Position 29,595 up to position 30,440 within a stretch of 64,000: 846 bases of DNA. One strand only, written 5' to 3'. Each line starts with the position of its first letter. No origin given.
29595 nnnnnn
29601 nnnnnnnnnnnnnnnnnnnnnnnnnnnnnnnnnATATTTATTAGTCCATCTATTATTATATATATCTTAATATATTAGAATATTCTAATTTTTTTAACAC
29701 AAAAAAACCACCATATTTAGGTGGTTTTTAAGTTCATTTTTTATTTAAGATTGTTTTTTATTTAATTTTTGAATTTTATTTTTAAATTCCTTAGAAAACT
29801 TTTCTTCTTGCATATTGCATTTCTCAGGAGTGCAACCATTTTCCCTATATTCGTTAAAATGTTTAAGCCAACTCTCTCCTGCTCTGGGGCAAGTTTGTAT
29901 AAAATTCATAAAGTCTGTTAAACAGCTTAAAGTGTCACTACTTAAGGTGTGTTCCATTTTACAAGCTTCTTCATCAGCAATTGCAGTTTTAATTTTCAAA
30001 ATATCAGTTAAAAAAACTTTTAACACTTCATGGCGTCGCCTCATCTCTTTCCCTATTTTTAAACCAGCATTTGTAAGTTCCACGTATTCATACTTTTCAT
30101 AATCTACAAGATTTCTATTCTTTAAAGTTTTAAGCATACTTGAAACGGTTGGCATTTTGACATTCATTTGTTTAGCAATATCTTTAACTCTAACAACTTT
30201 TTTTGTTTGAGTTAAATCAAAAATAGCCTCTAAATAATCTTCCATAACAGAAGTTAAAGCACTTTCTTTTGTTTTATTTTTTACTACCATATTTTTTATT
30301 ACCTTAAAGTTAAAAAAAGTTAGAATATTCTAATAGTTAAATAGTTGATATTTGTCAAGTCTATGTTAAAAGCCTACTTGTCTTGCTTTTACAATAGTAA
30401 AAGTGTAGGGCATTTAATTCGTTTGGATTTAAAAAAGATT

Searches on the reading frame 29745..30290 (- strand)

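Call 33: search_protein_families(library=pfam, proteins=[window:29745-30290:-])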
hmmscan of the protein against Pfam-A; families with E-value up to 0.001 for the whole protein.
window:29745-30290:- (181 aa): 6 families
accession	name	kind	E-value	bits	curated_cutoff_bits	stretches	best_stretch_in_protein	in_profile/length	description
PF02742.21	Fe_dep_repr_C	-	2.4e-21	75.9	27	1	73-141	1-69/70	Iron dependent repressor, metal binding and dimerisation domain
PF01325.25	Fe_dep_repress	-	1.3e-18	67.4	26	1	12-68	2-58/60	Iron dependent repressor, N-terminal DNA binding domain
PF14947.12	HTH_45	-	5.7e-05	23.5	25.5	1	36-90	23-76/77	Winged helix-turn-helix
PF01047.28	MarR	-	0.00017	21.8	24.6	1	33-63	18-48/59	MarR family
PF01978.25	TrmB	-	0.00044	20.5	25.6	1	31-68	21-58/68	Sugar-specific transcriptional regulator TrmB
PF02082.26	Rrf2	-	0.00077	20.1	30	0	14-63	3-54/132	Iron-dependent Transcriptional regulator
